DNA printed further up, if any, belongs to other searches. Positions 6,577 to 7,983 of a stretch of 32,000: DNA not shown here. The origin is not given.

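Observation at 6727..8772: Two-gene operon: chalcone-synthase-like Cys-His-Asn condensing enzyme plus luciferase-like oxidoreductase in an archaeon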

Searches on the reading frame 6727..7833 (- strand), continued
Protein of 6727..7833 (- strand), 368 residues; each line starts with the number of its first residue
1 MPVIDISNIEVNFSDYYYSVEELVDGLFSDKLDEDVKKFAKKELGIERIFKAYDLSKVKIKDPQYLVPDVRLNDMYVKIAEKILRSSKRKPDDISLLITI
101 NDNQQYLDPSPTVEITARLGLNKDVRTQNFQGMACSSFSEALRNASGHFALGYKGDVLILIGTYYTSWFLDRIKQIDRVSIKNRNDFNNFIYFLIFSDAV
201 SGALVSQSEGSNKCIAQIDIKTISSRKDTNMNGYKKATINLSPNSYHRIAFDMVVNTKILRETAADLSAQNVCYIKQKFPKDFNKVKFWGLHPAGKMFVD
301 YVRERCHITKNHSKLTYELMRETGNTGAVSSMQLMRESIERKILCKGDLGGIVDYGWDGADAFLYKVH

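Call 27: search_protein_families(library=pfam, proteins=[P0121, P0126, P0129, P0134, P0142, P0144, P0145, P0149, P0150, P0153], max_evalue=0.01)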
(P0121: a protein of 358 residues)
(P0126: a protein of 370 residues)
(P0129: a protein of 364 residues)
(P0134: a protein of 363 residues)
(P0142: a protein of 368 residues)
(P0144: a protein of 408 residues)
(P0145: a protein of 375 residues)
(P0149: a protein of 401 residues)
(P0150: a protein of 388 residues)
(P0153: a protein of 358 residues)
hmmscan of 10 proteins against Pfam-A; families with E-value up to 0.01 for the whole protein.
P0121 (358 aa): 2 families
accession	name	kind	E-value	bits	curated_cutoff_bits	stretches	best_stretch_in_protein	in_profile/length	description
PF08541.16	ACP_syn_III_C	-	0.00038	21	26.6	1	275-342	11-75/90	3-Oxoacyl-[acyl-carrier-protein (ACP)] synthase III C terminal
PF02797.21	Chal_sti_synt_C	-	0.0094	16.4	27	0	279-336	64-120/151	Chalcone and stilbene synthases, C-terminal domain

P0126 (370 aa): 3 families
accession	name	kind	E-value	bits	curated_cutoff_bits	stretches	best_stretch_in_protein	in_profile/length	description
PF08541.16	ACP_syn_III_C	-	1.1e-06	29.1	26.6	1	278-366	1-86/90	3-Oxoacyl-[acyl-carrier-protein (ACP)] synthase III C terminal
PF02797.21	Chal_sti_synt_C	-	2.7e-06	27.9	27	1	260-351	32-122/151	Chalcone and stilbene synthases, C-terminal domain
PF00108.29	Thiolase_N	-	0.0024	17.7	26.4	1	69-146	20-96/260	Thiolase, N-terminal domain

P0129 (364 aa): 2 families
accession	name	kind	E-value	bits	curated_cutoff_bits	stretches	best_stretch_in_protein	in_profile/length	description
PF02797.21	Chal_sti_synt_C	-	1e-05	26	27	1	241-350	22-129/151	Chalcone and stilbene synthases, C-terminal domain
PF08541.16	ACP_syn_III_C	-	0.00047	20.7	26.6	1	281-352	10-78/90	3-Oxoacyl-[acyl-carrier-protein (ACP)] synthase III C terminal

P0134 (363 aa): 4 families
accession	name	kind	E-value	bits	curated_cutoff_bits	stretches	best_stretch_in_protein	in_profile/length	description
PF02797.21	Chal_sti_synt_C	-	3.7e-12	46.9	27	1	254-353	38-140/151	Chalcone and stilbene synthases, C-terminal domain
PF08541.16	ACP_syn_III_C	-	2.2e-11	44.2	26.6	1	278-362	9-90/90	3-Oxoacyl-[acyl-carrier-protein (ACP)] synthase III C terminal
PF08392.18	FAE1_CUT1_RppA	-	1.4e-05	25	27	1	52-154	69-171/290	FAE1/Type III polyketide synthase-like protein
PF08545.16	ACP_syn_III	-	0.00035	20.8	24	0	195-225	44-73/80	3-Oxoacyl-[acyl-carrier-protein (ACP)] synthase III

P0142 (368 aa): 5 families
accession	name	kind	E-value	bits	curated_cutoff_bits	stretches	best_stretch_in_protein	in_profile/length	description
PF08541.16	ACP_syn_III_C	-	9e-12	45.4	26.6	1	282-366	8-89/90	3-Oxoacyl-[acyl-carrier-protein (ACP)] synthase III C terminal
PF02797.21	Chal_sti_synt_C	-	9.4e-12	45.6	27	1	272-358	45-140/151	Chalcone and stilbene synthases, C-terminal domain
PF00195.25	Chal_sti_synt_N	-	1.8e-09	37.9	27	1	56-166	92-201/225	Chalcone and stilbene synthases, N-terminal domain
PF08392.18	FAE1_CUT1_RppA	-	8.1e-09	35.7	27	1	54-154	74-173/290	FAE1/Type III polyketide synthase-like protein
PF08545.16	ACP_syn_III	-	6.8e-07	29.5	24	0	124-159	5-40/80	3-Oxoacyl-[acyl-carrier-protein (ACP)] synthase III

P0144 (408 aa): 5 families
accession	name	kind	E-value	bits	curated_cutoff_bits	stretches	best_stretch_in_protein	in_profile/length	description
PF08541.16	ACP_syn_III_C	-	1.7e-10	41.3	26.6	1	321-400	8-84/90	3-Oxoacyl-[acyl-carrier-protein (ACP)] synthase III C terminal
PF08392.18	FAE1_CUT1_RppA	-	6.5e-10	39.3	27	1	100-190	83-172/290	FAE1/Type III polyketide synthase-like protein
PF08545.16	ACP_syn_III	-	2.4e-06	27.8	24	0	162-197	6-41/80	3-Oxoacyl-[acyl-carrier-protein (ACP)] synthase III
PF02797.21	Chal_sti_synt_C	-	1.1e-05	25.9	27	1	310-398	47-141/151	Chalcone and stilbene synthases, C-terminal domain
PF00195.25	Chal_sti_synt_N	-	2e-05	24.6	27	1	93-192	92-190/225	Chalcone and stilbene synthases, N-terminal domain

P0145 (375 aa): 5 families
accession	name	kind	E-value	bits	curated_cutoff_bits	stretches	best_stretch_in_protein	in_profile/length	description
PF08541.16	ACP_syn_III_C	-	2.4e-12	47.3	26.6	1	290-369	13-89/90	3-Oxoacyl-[acyl-carrier-protein (ACP)] synthase III C terminal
PF02797.21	Chal_sti_synt_C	-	1.9e-10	41.4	27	1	257-363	30-142/151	Chalcone and stilbene synthases, C-terminal domain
PF08392.18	FAE1_CUT1_RppA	-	5.7e-07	29.6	27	1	69-163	87-181/290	FAE1/Type III polyketide synthase-like protein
PF08545.16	ACP_syn_III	-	0.00034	20.9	24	0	126-161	5-40/80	3-Oxoacyl-[acyl-carrier-protein (ACP)] synthase III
PF00195.25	Chal_sti_synt_N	-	0.00047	20.1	27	1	49-158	83-191/225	Chalcone and stilbene synthases, N-terminal domain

P0149 (401 aa): 4 families
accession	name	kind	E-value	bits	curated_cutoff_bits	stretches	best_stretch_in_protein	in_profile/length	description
PF08541.16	ACP_syn_III_C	-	5.2e-11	43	26.6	1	315-398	8-88/90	3-Oxoacyl-[acyl-carrier-protein (ACP)] synthase III C terminal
PF08392.18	FAE1_CUT1_RppA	-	3e-10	40.3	27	1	102-190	85-172/290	FAE1/Type III polyketide synthase-like protein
PF02797.21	Chal_sti_synt_C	-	1.5e-06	28.8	27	1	305-383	48-131/151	Chalcone and stilbene synthases, C-terminal domain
PF00195.25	Chal_sti_synt_N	-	0.0013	18.7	27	0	107-190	106-188/225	Chalcone and stilbene synthases, N-terminal domain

P0150 (388 aa): 4 families
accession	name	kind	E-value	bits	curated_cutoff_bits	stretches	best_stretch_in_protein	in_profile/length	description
PF08541.16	ACP_syn_III_C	-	1.4e-05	25.6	26.6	1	308-379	13-80/90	3-Oxoacyl-[acyl-carrier-protein (ACP)] synthase III C terminal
PF02797.21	Chal_sti_synt_C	-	3e-05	24.5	27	1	306-381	58-139/151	Chalcone and stilbene synthases, C-terminal domain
PF08545.16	ACP_syn_III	-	0.0001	22.6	24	0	203-226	45-68/80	3-Oxoacyl-[acyl-carrier-protein (ACP)] synthase III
PF08392.18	FAE1_CUT1_RppA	-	0.00075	19.4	27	1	84-171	92-180/290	FAE1/Type III polyketide synthase-like protein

P0153 (358 aa): 3 families
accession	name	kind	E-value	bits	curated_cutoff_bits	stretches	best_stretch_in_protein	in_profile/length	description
PF02797.21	Chal_sti_synt_C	-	6.8e-10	39.6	27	1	250-348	32-131/151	Chalcone and stilbene synthases, C-terminal domain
PF08541.16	ACP_syn_III_C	-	5.2e-09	36.6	26.6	1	279-357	11-89/90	3-Oxoacyl-[acyl-carrier-protein (ACP)] synthase III C terminal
PF08392.18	FAE1_CUT1_RppA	-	1.2e-08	35.1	27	1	67-151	88-171/290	FAE1/Type III polyketide synthase-like protein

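Call 28: fold_search(model_id=the predicted structure, library=pdb)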
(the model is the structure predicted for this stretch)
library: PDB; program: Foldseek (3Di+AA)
matches with E <= 10: 1392; with E <= 0.001: 841
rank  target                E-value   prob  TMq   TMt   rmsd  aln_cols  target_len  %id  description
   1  3euo_A                1.9e-23  1.00  0.81  0.78   3.7       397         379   16  crystal structure of a fungal type III polyketide synthase, ORAS (released 2008-11-04)
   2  9c3w_A                2.3e-23  1.00  0.79  0.77   3.5       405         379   16  Crystal structure of biphenyl synthase from Malus domestica complexed with diketide-CoA mimetics (released 2025-05-14)
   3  5w8q_A                3.8e-23  1.00  0.77  0.75   4.2       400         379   16  Crystal structure of biphenyl synthase from Malus domestica (released 2017-12-13)
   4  7d41_A                4.5e-23  1.00  0.78  0.78   4.2       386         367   13  Crystal structure of type III polyketide synthase from Mycobacterium marinum - P 21 21 21 Space group (released 2022-03-23)
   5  5w8q_B                4.8e-23  1.00  0.78  0.76   3.8       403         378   16  Crystal structure of biphenyl synthase from Malus domestica (released 2017-12-13)
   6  4jao_A                6.6e-23  1.00  0.80  0.83   3.5       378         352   15  Crystal Structure of Mycobacterium tuberculosis PKS11 Reveals Intermediates in the Synthesis of Methyl-branched Alkylp (released 2013-04-24)
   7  7bur_A                6.6e-23  1.00  0.78  0.75   4.0       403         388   15  Chalcone synthase from Glycine max (L.) Merr (soybean) complexed with naringenin (released 2020-08-19)
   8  7bur_B                7.9e-23  1.00  0.77  0.73   4.1       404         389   16  Chalcone synthase from Glycine max (L.) Merr (soybean) complexed with naringenin (released 2020-08-19)
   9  4jap_A                8.4e-23  1.00  0.81  0.84   3.4       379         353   15  Crystal Structure of Mycobacterium tuberculosis PKS11 Reveals Intermediates in the Synthesis of Methyl-branched Alkylp (released 2013-04-24)
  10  9c3w_B                1.0e-22  1.00  0.79  0.77   3.5       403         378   17  Crystal structure of biphenyl synthase from Malus domestica complexed with diketide-CoA mimetics (released 2025-05-14)
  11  3wd7_A                1.0e-22  1.00  0.79  0.73   3.7       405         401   15  Type III polyketide synthase (released 2013-09-04)
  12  6gw3_C                1.1e-22  1.00  0.76  0.73   4.2       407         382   15  Structure of TKS from Cannabis sativa in complex with CoA (released 2019-10-09)
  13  6gw3_A                1.1e-22  1.00  0.75  0.73   4.4       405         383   15  Structure of TKS from Cannabis sativa in complex with CoA (released 2019-10-09)
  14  8yst_B                1.3e-22  1.00  0.78  0.77   3.9       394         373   16  Structure of CylI in complex with beta-ketoacyl-SNAC substrate (released 2025-02-26)
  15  1qlv_A                1.3e-22  1.00  0.78  0.76   3.9       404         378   15  Pyrone synthase (PYS) from Gerbera hybrida (released 2000-09-24)
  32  3gwe_A                2.9e-22  1.00  0.74  0.79   4.6       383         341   14  2.1 Angstrom crystal structure of 3-oxoacyl-(acyl-carrier-protein) synthase III (released 2009-04-28)
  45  3gwa_A                3.7e-22  1.00  0.73  0.79   4.7       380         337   14  1.6 Angstrom crystal structure of 3-oxoacyl-(acyl-carrier-protein) synthase III (released 2009-04-28)
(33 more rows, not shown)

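Call 31: find_homologous_proteins(query=A3, max_evalue=1e-10)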
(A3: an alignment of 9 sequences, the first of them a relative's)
Query A3 (9 sequences) (364 aa, profile of the alignment): 12 proteins with E <= 1e-10 among 8000 candidates.
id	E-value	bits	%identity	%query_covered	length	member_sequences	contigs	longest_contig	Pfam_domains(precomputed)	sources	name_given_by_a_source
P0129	5.2e-138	478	100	100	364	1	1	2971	PF02797.22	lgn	-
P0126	9.2e-134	464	26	93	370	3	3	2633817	PF02797.22,PF08541.17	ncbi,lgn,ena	-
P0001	1.5e-130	454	31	98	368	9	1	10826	-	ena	-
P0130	2.2e-129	450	44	91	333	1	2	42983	PF08541.17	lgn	-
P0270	7.8e-121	422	24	93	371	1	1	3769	PF02797.22,PF08541.17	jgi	jgi:3-oxoacyl-[acyl-carrier-protein] synthase III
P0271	4.2e-118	413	25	93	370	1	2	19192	PF02797.22,PF08541.17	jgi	-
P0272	2.5e-115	404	25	93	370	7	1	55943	PF02797.22,PF08541.17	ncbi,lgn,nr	ncbi:MAG: hypothetical protein EX285_01715 [Thaumarchaeota archaeon]|nr:hypothetical protein [Nitros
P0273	1.3e-110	388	24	93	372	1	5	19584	PF08541.17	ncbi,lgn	ncbi:MAG: hypothetical protein QXU32_06470 [Nitrososphaerales archaeon]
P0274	6.0e-109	383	24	93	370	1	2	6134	PF02797.22,PF08541.17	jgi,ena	-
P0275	1.5e-107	378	25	93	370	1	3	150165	PF02797.22,PF08541.17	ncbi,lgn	-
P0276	6.8e-99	350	25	80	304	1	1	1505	PF02797.22,PF08541.17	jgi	-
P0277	2.2e-62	229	25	48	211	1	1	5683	-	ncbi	ncbi:MAG: hypothetical protein ACE5KA_07980, partial [Nitrososphaerales archaeon]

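Call 32: find_encoding_contigs(protein=P0126, flank=10000, max_places=1)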
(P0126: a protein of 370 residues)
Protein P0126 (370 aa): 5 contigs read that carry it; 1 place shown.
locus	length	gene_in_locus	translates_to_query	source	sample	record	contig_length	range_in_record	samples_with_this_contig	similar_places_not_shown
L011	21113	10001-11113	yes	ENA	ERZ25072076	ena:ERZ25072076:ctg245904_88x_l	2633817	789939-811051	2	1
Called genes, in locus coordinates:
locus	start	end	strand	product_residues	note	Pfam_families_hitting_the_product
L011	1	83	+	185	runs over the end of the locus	PF01609:DDE_Tnp_1, PF13612:DDE_Tnp_1_3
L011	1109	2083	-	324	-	PF00288:GHMP_kinases_N, PF08544:GHMP_kinases_C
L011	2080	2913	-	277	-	PF01875:Memo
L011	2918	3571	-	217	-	PF00318:Ribosomal_S2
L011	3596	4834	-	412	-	PF03952:Enolase_N, PF00113:Enolase_C, PF13378:MR_MLE_C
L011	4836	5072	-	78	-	PF01194:RNA_pol_N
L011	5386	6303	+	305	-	PF01497:Peripla_BP_2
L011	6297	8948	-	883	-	PF01326:PPDK_N, PF00391:PEP-utilizers, PF02896:PEP-utilizers_C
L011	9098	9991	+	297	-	PF00296:Bac_luciferase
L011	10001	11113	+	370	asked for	PF02797:Chal_sti_synt_C (weak), PF08541:ACP_syn_III_C (weak)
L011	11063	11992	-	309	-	PF16881:LIAS_N, PF04055:Radical_SAM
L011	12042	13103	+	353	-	PF01571:GCV_T, PF08669:GCV_T_C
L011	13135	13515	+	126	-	PF01597:GCV_H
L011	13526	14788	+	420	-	PF02347:GDC-P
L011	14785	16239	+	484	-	PF02347:GDC-P, PF01212:Beta_elim_lyase (weak), PF00266:Aminotran_5, PF21478:GcvP2_C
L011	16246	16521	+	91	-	PF10437:Lip_prot_lig_C (weak)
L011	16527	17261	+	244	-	PF21948:LplA-B_cat, PF03099:BPL_LplA_LipB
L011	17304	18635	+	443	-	PF00890:FAD_binding_2 (weak), PF01134:GIDA, PF01266:DAO (faint), PF07992:Pyr_redox_2, PF12831:FAD_oxidored, PF13738:Pyr_redox_3, PF00070:Pyr_redox, PF02852:Pyr_redox_dim, +2 more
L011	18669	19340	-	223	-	PF00121:TIM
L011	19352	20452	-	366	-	PF01950:FBPase_3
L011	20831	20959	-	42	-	-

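Call 33: find_encoding_contigs(protein=P0130, flank=10000, max_places=1)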
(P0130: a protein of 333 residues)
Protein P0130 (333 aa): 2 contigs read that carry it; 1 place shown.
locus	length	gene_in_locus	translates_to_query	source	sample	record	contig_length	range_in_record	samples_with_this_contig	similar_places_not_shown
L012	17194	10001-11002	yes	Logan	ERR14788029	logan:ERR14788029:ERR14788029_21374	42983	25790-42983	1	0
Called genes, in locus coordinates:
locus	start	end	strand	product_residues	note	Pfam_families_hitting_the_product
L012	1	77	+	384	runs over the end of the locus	PF13439:Glyco_transf_4, PF13579:Glyco_trans_4_4, PF20706:GT4-conflict, PF00534:Glycos_transf_1, PF13692:Glyco_trans_1_4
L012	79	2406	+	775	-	PF02516:STT3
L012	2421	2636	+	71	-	PF00125:Histone, PF15511:CENP-T_C (weak), PF00808:CBFD_NFYB_HMF, PF15630:CENP-S (weak)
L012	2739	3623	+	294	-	PF01336:tRNA_anti-codon (faint)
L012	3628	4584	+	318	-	PF14520:HHH_5, PF00154:RecA_N, PF13481:AAA_25 (weak), PF08423:Rad51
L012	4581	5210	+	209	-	PF00069:Pkinase, PF06293:Kdo, PF07714:PK_Tyr_Ser-Thr, PF01163:RIO1, PF01636:APH (faint)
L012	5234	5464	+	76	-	-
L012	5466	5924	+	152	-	PF08069:Ribosomal_S13_N, PF00312:Ribosomal_S15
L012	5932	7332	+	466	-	PF01368:DHH, PF27767:Arc_Cdc45, PF21763:DHH_CID, PF02272:DHHA1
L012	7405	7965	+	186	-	PF01015:Ribosomal_S3Ae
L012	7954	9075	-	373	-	PF02163:Peptidase_M50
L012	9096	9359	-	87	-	-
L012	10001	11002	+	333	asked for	PF08541:ACP_syn_III_C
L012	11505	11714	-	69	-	PF15919:HicB_lk_antitox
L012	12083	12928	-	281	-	PF00483:NTP_transferase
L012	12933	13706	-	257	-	PF02005:TRM, PF02475:TRM5-TYW2_MTfase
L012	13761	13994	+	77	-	-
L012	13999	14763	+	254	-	PF00590:TP_methylase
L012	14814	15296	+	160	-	-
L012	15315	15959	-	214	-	-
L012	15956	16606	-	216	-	-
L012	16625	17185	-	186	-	-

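Call 34: find_encoding_contigs(protein=P0275, flank=10000, max_places=1)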
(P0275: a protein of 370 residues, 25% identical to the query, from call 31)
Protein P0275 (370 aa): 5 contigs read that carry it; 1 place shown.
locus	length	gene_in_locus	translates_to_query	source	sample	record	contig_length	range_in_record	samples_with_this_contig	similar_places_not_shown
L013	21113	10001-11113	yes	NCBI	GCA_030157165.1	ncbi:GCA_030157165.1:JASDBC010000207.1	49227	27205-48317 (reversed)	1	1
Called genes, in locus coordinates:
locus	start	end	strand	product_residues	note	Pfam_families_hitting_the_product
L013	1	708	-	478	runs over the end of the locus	PF24684:Vgb_lyase, PF07494:Reg_prop (faint), PF08450:SGL (faint), PF24684:Vgb_lyase (weak)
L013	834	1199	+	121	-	-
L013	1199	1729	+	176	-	PF24266:HTH_HVO_0163_N (weak), PF12840:HTH_20 (faint), PF01022:HTH_5 (weak), PF13412:HTH_24 (weak), PF01978:TrmB (weak)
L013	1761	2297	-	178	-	-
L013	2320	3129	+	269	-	-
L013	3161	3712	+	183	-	-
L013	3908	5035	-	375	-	-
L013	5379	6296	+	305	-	PF01497:Peripla_BP_2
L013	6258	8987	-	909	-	PF01326:PPDK_N, PF00391:PEP-utilizers, PF02896:PEP-utilizers_C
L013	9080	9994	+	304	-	PF00296:Bac_luciferase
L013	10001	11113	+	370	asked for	PF02797:Chal_sti_synt_C (weak), PF08541:ACP_syn_III_C (weak)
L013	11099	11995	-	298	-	PF16881:LIAS_N, PF04055:Radical_SAM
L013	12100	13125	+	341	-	PF01571:GCV_T, PF08669:GCV_T_C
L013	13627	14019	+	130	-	-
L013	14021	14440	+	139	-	-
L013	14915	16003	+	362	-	-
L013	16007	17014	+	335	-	-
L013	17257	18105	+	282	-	-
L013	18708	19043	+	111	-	PF01597:GCV_H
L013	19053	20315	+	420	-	PF02347:GDC-P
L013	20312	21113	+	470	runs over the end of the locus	PF02347:GDC-P, PF00266:Aminotran_5, PF21478:GcvP2_C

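Call 35: find_encoding_contigs(protein=P0121, flank=10000, max_places=1)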
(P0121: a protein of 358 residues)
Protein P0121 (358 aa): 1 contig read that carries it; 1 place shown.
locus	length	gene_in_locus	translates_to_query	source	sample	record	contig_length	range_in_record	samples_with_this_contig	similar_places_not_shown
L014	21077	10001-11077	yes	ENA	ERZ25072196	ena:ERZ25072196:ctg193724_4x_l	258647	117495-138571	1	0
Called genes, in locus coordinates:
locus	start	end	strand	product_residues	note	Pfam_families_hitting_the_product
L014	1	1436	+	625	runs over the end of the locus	PF16177:ACAS_N, PF00501:AMP-binding, PF13193:AMP-binding_C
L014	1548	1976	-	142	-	PF00226:DnaJ, PF00684:DnaJ_CXXCXGXG (weak)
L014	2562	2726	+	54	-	-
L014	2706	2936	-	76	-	-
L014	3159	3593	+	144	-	PF01597:GCV_H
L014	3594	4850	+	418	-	PF02347:GDC-P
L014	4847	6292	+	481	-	PF02347:GDC-P, PF01212:Beta_elim_lyase, PF00155:Aminotran_1_2 (weak), PF00266:Aminotran_5, PF21478:GcvP2_C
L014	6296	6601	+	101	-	PF10437:Lip_prot_lig_C (weak)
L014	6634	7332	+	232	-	PF21948:LplA-B_cat, PF03099:BPL_LplA_LipB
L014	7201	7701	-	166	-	-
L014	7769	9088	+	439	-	PF01134:GIDA, PF01266:DAO (faint), PF07992:Pyr_redox_2, PF12831:FAD_oxidored, PF13450:NAD_binding_8 (weak), PF13738:Pyr_redox_3 (weak), PF00070:Pyr_redox, PF02852:Pyr_redox_dim, +2 more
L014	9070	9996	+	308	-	PF00296:Bac_luciferase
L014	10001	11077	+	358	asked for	-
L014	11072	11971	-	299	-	PF16881:LIAS_N, PF04055:Radical_SAM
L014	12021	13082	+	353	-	PF01571:GCV_T, PF08669:GCV_T_C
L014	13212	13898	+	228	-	PF13489:Methyltransf_23, PF08003:Methyltransf_9, PF08241:Methyltransf_11, PF08242:Methyltransf_12, PF13649:Methyltransf_25, PF13847:Methyltransf_31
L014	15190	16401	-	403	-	PF07282:Cas12f1-like_TNB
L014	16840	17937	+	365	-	PF00248:Aldo_ket_red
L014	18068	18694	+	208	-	PF20364:DUF6659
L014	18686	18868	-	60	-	-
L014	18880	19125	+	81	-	PF00571:CBS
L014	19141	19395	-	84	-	PF02700:PurS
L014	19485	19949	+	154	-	-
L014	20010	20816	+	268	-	PF00902:TatC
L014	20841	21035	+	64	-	PF02416:TatA_B_E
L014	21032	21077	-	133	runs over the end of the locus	-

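Call 36: find_encoding_contigs(protein=P0125, flank=10000, max_places=1)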
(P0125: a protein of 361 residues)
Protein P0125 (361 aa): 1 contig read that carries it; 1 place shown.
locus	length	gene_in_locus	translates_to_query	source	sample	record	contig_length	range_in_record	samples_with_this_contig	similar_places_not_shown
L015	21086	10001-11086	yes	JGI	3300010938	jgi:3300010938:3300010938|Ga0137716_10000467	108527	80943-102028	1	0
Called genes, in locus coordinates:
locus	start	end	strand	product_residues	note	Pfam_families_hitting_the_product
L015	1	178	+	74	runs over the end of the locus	PF00125:Histone, PF00808:CBFD_NFYB_HMF, PF15511:CENP-T_C (weak), PF15630:CENP-S (weak)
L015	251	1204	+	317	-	PF01336:tRNA_anti-codon (weak)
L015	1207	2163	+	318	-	PF14520:HHH_5, PF00154:RecA_N, PF08423:Rad51, PF06745:ATPase (weak)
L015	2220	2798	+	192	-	PF13489:Methyltransf_23, PF13649:Methyltransf_25 (faint), PF13847:Methyltransf_31 (faint), PF08241:Methyltransf_11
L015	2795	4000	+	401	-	PF13439:Glyco_transf_4, PF13579:Glyco_trans_4_4 (faint), PF20706:GT4-conflict, PF00534:Glycos_transf_1, PF13692:Glyco_trans_1_4, PF13524:Glyco_trans_1_2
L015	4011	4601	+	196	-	PF00069:Pkinase (weak), PF01636:APH (weak), PF01163:RIO1 (weak), PF06293:Kdo (weak)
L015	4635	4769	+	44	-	-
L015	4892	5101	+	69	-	-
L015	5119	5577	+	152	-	PF08069:Ribosomal_S13_N, PF00312:Ribosomal_S15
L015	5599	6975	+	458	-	PF01368:DHH, PF27767:Arc_Cdc45, PF21763:DHH_CID, PF02272:DHHA1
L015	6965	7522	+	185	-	PF01015:Ribosomal_S3Ae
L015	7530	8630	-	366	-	PF02163:Peptidase_M50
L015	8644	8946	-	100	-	-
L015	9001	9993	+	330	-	PF00296:Bac_luciferase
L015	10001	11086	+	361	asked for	PF08541:ACP_syn_III_C (weak)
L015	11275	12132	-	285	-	PF00483:NTP_transferase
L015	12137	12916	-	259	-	PF25133:TYW2_N_2 (faint), PF02475:TRM5-TYW2_MTfase, PF02005:TRM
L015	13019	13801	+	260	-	PF00590:TP_methylase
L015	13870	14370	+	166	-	-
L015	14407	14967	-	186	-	-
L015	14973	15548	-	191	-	-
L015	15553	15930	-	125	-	-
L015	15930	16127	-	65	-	-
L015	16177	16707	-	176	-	-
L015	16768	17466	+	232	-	-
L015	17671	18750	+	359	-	-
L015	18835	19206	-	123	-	-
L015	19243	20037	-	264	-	-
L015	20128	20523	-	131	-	-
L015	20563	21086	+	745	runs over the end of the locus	PF00437:T2SSE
